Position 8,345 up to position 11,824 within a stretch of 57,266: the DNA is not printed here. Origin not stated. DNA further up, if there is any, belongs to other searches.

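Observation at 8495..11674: Primary-type sigma factor carrying a 578-aa C-terminal extension with three region-4-like repeats and an acidic tandem repeat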

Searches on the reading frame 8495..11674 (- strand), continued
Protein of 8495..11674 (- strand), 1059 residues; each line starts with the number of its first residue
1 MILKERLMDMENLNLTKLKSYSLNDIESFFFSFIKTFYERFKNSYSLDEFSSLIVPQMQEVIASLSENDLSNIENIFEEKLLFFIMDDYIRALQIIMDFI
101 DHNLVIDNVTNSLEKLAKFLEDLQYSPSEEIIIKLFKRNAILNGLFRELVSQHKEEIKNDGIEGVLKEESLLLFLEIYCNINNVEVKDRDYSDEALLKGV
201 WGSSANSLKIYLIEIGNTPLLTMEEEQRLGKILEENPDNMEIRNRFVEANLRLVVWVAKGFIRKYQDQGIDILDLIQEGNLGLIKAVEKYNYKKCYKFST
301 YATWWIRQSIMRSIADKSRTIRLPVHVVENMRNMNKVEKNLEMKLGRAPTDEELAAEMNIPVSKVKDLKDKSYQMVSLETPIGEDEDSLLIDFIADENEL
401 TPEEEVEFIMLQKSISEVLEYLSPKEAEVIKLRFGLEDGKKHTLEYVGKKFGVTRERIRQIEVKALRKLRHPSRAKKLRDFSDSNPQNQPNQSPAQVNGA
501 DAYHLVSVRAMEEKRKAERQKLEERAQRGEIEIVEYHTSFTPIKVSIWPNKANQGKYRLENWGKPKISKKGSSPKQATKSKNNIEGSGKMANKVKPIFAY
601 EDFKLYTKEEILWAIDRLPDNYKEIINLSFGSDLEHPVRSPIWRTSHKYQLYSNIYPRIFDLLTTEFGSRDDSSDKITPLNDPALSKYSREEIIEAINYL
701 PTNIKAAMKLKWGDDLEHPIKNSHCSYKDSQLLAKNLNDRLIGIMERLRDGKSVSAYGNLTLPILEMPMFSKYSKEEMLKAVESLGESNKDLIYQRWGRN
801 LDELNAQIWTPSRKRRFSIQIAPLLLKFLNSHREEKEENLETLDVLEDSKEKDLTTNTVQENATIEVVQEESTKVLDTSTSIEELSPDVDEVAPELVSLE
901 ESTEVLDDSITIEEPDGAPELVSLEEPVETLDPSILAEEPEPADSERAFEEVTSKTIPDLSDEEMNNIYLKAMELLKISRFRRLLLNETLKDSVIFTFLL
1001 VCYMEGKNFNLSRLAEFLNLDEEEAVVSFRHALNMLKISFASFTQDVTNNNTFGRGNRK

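Call 15: find_homologous_proteins(query=window:8495-11674:-, max_evalue=1e-20)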
Query window:8495-11674:- (1059 aa): 8000 proteins with E <= 1e-20 among 8000 candidates; the best 120 are listed.
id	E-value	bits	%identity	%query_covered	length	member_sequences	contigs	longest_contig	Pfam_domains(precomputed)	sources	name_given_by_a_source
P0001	0.0e+0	2328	100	100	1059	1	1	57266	PF04545.23,PF00140.26,PF04542.21,PF04539.23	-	-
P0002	0.0e+0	1954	86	100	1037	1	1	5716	PF04545.23,PF00140.26,PF04542.21,PF04539.23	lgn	-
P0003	0.0e+0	1156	55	99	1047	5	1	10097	PF04545.23,PF00140.26,PF04542.21,PF08281.19,PF04539.23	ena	-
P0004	2.4e-156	541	59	23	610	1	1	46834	PF12840.14,PF04545.23,PF00140.26,PF03979.20,PF04542.21,PF04539.23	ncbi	-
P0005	1.2e-155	539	59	23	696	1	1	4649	PF02601.21,PF04545.23,PF00140.26,PF03979.20,PF04542.21,PF04539.23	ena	-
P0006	2.8e-138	481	55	26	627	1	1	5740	PF04545.23,PF00140.26,PF03979.20,PF04542.21,PF04539.23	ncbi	-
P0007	5.3e-104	368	-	-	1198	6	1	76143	PF04545.23,PF00140.26,PF04542.21,PF08281.19,PF04539.23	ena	-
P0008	1.5e-100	356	52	23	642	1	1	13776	PF04545.23,PF00140.26,PF04542.21,PF04539.23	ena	-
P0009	1.5e-94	336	43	36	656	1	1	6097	PF04545.23,PF00140.26,PF04542.21,PF04539.23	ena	-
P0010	4.5e-92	328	40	41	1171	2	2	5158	PF04545.23,PF00140.26,PF04542.21,PF08281.19,PF04539.23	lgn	-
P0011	1.6e-88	316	57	26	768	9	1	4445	PF04545.23,PF00140.26,PF03979.20,PF07382.17,PF04542.21,PF04539.23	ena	-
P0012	2.5e-88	316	59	26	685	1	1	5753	PF04545.23,PF00140.26,PF03979.20,PF07382.17,PF04542.21,PF04539.23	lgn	-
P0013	3.5e-88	315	56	26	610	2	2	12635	PF04545.23,PF00140.26,PF04542.21,PF04539.23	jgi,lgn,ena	-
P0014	3.6e-88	315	56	26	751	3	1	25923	PF04545.23,PF00140.26,PF03979.20,PF04542.21,PF04539.23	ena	-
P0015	4.3e-88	315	57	26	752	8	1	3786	PF04545.23,PF00140.26,PF04542.21,PF04539.23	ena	-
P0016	5.0e-88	315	57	26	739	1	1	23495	PF04545.23,PF00140.26,PF03979.20,PF04542.21,PF04539.23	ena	-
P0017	5.0e-88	315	50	30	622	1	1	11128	PF04545.23,PF00140.26,PF03979.20,PF04542.21,PF04539.23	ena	-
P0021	7.4e-88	314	56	26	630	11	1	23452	PF04545.23,PF00140.26,PF03979.20,PF04542.21,PF04539.23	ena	-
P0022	1.1e-87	314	55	26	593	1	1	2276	PF04545.23,PF00140.26,PF03979.20,PF04542.21,PF04539.23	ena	-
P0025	1.4e-87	313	50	31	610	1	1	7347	PF04545.23,PF00140.26,PF03979.20,PF04542.21,PF04539.23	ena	-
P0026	1.4e-87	313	55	28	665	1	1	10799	PF04545.23,PF00140.26,PF03979.20,PF04542.21,PF04539.23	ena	-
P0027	1.5e-87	313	56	26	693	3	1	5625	PF04545.23,PF00140.26,PF03979.20,PF04542.21,PF04539.23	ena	-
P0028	1.5e-87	313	56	26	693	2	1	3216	PF04545.23,PF00140.26,PF03979.20,PF04542.21,PF04539.23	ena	-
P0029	1.5e-87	313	56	26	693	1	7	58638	PF04545.23,PF00140.26,PF03979.20,PF04542.21,PF04539.23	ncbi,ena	-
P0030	1.5e-87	313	57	26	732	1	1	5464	PF04545.23,PF00140.26,PF03979.20,PF04542.21,PF04539.23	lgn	-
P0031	1.5e-87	313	56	26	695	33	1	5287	PF04545.23,PF00140.26,PF03979.20,PF04542.21,PF04539.23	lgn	-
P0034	1.6e-87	313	57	26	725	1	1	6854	PF04545.23,PF00140.26,PF03979.20,PF04542.21,PF04539.23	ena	-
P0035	1.6e-87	313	57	26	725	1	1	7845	PF04545.23,PF00140.26,PF03979.20,PF04542.21,PF04539.23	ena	-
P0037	2.2e-87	313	57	26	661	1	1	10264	PF04545.23,PF00140.26,PF03979.20,PF04542.21,PF04539.23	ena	-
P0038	2.3e-87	313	56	26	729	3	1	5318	PF04545.23,PF00140.26,PF03979.20,PF04542.21,PF04539.23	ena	-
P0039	2.4e-87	313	56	26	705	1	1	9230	PF04545.23,PF00140.26,PF03979.20,PF04542.21,PF04539.23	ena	-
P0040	2.5e-87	312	57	26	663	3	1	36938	PF04545.23,PF00140.26,PF03979.20,PF04542.21,PF04539.23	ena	-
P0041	2.6e-87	312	55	28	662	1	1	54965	PF04545.23,PF00140.26,PF03979.20,PF04542.21,PF04539.23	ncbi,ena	-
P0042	2.8e-87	312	55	28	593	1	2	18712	PF04545.23,PF00140.26,PF03979.20,PF04542.21,PF04539.23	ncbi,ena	-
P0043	2.8e-87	312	49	34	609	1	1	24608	PF04545.23,PF00140.26,PF03979.20,PF04542.21,PF04539.23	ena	-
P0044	3.2e-87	312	57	26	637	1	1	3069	PF04545.23,PF00140.26,PF03979.20,PF04542.21,PF04539.23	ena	-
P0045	3.3e-87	312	57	26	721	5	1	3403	PF04545.23,PF00140.26,PF03979.20,PF04542.21,PF04539.23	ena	-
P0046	3.4e-87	312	57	26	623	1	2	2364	PF04545.23,PF00140.26,PF03979.20,PF04542.21,PF04539.23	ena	-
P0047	3.4e-87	312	57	26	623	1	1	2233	PF04545.23,PF00140.26,PF03979.20,PF04542.21,PF04539.23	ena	-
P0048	3.5e-87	312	57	26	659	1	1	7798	PF04545.23,PF00140.26,PF03979.20,PF04542.21,PF04539.23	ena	-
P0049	4.7e-87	312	56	26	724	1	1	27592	PF04545.23,PF00140.26,PF03979.20,PF04542.21,PF04539.23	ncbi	-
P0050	4.9e-87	312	56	26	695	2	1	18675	PF04545.23,PF00140.26,PF03979.20,PF04542.21,PF04539.23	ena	-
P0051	4.9e-87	312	56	26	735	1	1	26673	PF04545.23,PF00140.26,PF03979.20,PF04542.21,PF04539.23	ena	-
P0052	5.2e-87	311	56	26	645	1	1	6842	PF04545.23,PF00140.26,PF03979.20,PF04542.21,PF04539.23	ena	-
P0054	5.5e-87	311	56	26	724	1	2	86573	PF04545.23,PF00140.26,PF03979.20,PF04542.21,PF04539.23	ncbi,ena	-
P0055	5.6e-87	311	57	26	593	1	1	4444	PF04545.23,PF00140.26,PF03979.20,PF04542.21,PF04539.23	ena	-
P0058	6.3e-87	311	55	26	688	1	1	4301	PF04545.23,PF00140.26,PF03979.20,PF04542.21,PF04539.23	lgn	-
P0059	6.4e-87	311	55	26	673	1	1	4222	PF04545.23,PF00140.26,PF03979.20,PF04542.21,PF04539.23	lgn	-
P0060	7.0e-87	311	56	26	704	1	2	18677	PF04545.23,PF00140.26,PF03979.20,PF04542.21,PF04539.23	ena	-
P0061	7.1e-87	311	56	26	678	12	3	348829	PF04545.23,PF00140.26,PF03979.20,PF04542.21,PF04539.23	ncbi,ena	-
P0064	7.7e-87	311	56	27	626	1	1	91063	PF04545.23,PF00140.26,PF03979.20,PF07382.17,PF04542.21,PF02095.22,PF04539.23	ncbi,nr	ncbi:MAG: RNA polymerase sigma factor RpoD [Firmicutes bacterium]|nr:RNA polymerase sigma factor Rpo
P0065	7.8e-87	311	57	26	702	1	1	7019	PF04545.23,PF00140.26,PF03979.20,PF04542.21,PF04539.23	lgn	-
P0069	8.0e-87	311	57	26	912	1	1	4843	PF08275.18,PF13155.13,PF13662.13,PF04545.23,PF00140.26,PF03979.20,PF04542.21,PF01751.29,PF04539.23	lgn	-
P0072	8.5e-87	311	56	26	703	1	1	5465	PF04545.23,PF00140.26,PF03979.20,PF04542.21,PF04539.23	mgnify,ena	mgnify:CR=1 FL=1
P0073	8.5e-87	311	56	26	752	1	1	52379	PF04545.23,PF00140.26,PF03979.20,PF04542.21,PF04539.23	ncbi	-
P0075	8.7e-87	311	56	26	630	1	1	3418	PF04545.23,PF00140.26,PF03979.20,PF04542.21,PF04539.23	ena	-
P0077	8.8e-87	311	57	26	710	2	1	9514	PF04545.23,PF00140.26,PF03979.20,PF04542.21,PF04539.23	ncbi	-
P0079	9.1e-87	311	57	26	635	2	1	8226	PF04545.23,PF00140.26,PF03979.20,PF04542.21,PF04539.23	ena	-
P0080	9.5e-87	311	56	26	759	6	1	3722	PF04545.23,PF00140.26,PF03979.20,PF04542.21,PF04539.23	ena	-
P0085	1.0e-86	310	57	26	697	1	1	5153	PF04545.23,PF00140.26,PF03979.20,PF04542.21,PF04539.23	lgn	-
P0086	1.2e-86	310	56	26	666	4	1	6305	PF04545.23,PF00140.26,PF03979.20,PF04542.21,PF04539.23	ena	-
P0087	1.2e-86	310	56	26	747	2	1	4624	PF04545.23,PF00140.26,PF03979.20,PF04542.21,PF04539.23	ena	-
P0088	1.2e-86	310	56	26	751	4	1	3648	PF04545.23,PF00140.26,PF03979.20,PF04542.21,PF04539.23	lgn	-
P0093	1.4e-86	310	56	26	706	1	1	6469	PF04545.23,PF00140.26,PF03979.20,PF04542.21,PF04539.23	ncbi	-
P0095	1.5e-86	310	55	28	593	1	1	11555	PF04545.23,PF00140.26,PF03979.20,PF07382.17,PF04542.21,PF04539.23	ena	-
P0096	1.7e-86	310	57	26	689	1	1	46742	PF04545.23,PF00140.26,PF03979.20,PF04542.21,PF04539.23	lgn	-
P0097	1.7e-86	310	54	28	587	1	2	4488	PF04545.23,PF00140.26,PF03979.20,PF04542.21,PF04539.23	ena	-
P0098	1.8e-86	310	57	26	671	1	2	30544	PF04545.23,PF00140.26,PF03979.20,PF04542.21,PF04539.23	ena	-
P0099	1.8e-86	310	52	30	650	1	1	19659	PF04545.23,PF00140.26,PF03979.20,PF04542.21,PF04539.23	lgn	-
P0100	1.8e-86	310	56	26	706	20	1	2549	PF04545.23,PF00140.26,PF03979.20,PF04542.21,PF04539.23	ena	-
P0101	2.0e-86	310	55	28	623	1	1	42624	PF04545.23,PF00140.26,PF03979.20,PF04542.21,PF04539.23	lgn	-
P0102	2.0e-86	309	56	28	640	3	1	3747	PF04545.23,PF00140.26,PF03979.20,PF04542.21,PF04539.23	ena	-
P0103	2.0e-86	309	56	26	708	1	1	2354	PF04545.23,PF00140.26,PF03979.20,PF04542.21,PF04539.23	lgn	-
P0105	2.2e-86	309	57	26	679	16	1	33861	PF04545.23,PF00140.26,PF03979.20,PF04542.21,PF04539.23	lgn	-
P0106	2.7e-86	309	52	29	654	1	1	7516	PF04545.23,PF00140.26,PF03979.20,PF04542.21,PF04539.23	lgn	-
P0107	2.9e-86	309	49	33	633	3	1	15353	PF04545.23,PF00140.26,PF03979.20,PF04542.21,PF04539.23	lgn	-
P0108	3.0e-86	309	54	26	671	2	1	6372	PF04545.23,PF00140.26,PF03979.20,PF04542.21,PF04539.23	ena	-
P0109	3.2e-86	309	57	26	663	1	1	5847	PF04545.23,PF00140.26,PF03979.20,PF04542.21,PF04539.23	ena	-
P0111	3.5e-86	309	54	26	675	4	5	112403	PF04545.23,PF00140.26,PF03979.20,PF04542.21,PF04539.23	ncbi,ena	-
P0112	3.5e-86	309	54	26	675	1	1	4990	PF04545.23,PF00140.26,PF03979.20,PF04542.21,PF04539.23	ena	-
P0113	3.6e-86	309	57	26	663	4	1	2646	PF04545.23,PF00140.26,PF03979.20,PF04542.21,PF04539.23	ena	-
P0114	3.6e-86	309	53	28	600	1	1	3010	PF00005.34,PF04545.23,PF00140.26,PF03979.20,PF04542.21,PF04539.23,PF13304.13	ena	-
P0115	3.8e-86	309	57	26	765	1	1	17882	PF04545.23,PF00140.26,PF03979.20,PF04542.21,PF04539.23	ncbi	-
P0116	3.9e-86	309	57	26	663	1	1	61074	PF04545.23,PF00140.26,PF03979.20,PF04542.21,PF04539.23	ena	-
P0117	3.9e-86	309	47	32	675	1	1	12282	PF04545.23,PF00140.26,PF03979.20,PF04542.21,PF04539.23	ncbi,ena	-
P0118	4.0e-86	308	47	32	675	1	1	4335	PF04545.23,PF00140.26,PF03979.20,PF04542.21,PF04539.23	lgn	-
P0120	4.2e-86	308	55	27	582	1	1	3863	PF04545.23,PF00140.26,PF03979.20,PF04542.21,PF04539.23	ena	-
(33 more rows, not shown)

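Call 25: find_encoding_contigs(protein=P0007, flank=10000, max_places=2)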
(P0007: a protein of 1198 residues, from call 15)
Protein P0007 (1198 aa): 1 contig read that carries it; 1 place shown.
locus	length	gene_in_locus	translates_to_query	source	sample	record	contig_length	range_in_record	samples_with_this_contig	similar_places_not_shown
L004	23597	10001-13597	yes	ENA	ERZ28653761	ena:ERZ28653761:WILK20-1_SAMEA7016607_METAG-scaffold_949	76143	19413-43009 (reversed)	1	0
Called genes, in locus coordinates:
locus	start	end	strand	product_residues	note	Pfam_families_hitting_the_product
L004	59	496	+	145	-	-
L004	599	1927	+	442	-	PF01381:HTH_3, PF12844:HTH_19, PF13560:HTH_31, PF13521:AAA_28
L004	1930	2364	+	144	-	-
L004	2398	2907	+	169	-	-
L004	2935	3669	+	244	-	-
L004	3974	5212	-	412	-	PF02073:Peptidase_M29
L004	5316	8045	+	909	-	-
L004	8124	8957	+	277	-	-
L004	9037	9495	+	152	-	-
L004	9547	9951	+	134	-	-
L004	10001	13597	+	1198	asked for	PF00140:Sigma70_r1_2, PF04542:Sigma70_r2, PF04539:Sigma70_r3, PF08281:Sigma70_r4_2 (faint), PF04545:Sigma70_r4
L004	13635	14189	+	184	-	-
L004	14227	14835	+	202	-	-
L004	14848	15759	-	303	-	-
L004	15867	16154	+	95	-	-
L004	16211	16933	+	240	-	PF00205:TPP_enzyme_M (faint), PF02146:SIR2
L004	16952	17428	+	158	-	PF00383:dCMP_cyt_deam_1, PF14437:MafB19-deam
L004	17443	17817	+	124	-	PF04471:Mrr_cat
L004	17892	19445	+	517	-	-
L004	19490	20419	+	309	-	PF03747:ADP_ribosyl_GH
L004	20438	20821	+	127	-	PF00293:NUDIX, PF14815:NUDIX_4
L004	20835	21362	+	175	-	PF04229:GrpB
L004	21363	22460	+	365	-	-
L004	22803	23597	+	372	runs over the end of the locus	PF00145:DNA_methylase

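Call 60: find_encoding_contigs(protein=P0002, flank=10000, max_places=2)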
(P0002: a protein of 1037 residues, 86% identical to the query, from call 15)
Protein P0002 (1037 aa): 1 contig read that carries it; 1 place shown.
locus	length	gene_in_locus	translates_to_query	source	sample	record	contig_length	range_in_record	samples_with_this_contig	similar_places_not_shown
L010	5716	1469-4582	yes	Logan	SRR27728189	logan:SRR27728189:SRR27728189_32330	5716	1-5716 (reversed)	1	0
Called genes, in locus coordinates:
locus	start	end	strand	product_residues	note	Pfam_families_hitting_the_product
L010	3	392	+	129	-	?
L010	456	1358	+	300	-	PF04542:Sigma70_r2, PF04545:Sigma70_r4 (weak)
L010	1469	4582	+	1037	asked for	PF00140:Sigma70_r1_2 (weak), PF04542:Sigma70_r2, PF04539:Sigma70_r3, PF04545:Sigma70_r4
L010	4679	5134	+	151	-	PF13527:Acetyltransf_9, PF00583:Acetyltransf_1, PF13673:Acetyltransf_10 (weak), PF13508:Acetyltransf_7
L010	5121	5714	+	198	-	?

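Call 64: search_protein_families(library=padloc, proteins=[window:8495-11674:-, P0007], max_evalue=0.001)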
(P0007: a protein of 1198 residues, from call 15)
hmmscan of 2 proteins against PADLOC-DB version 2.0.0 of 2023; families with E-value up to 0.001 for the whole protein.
window:8495-11674:- (1059 aa): 1 family
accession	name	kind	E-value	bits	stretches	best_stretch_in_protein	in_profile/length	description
PDLC02203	MzaA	-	3.9e-65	218.4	1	244-483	432-669/683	-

P0007 (1198 aa): 1 family
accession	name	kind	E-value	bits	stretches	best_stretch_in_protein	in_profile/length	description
PDLC02203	MzaA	-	3.3e-55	185.6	1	129-397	410-678/683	-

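Call 65: search_protein_families(library=phrogs, proteins=[window:8495-11674:-], max_evalue=0.001)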
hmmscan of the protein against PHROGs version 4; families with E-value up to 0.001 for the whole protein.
window:8495-11674:- (1059 aa): 2 families
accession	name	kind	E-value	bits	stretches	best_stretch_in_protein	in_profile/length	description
phrog_351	-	transcription regulation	4.4e-87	294.6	1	211-571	475-800/928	RNA polymerase sigma factor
phrog_21612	-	transcription regulation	2.2e-08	34.1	1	240-461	12-210/600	RNA polymerase sigma factor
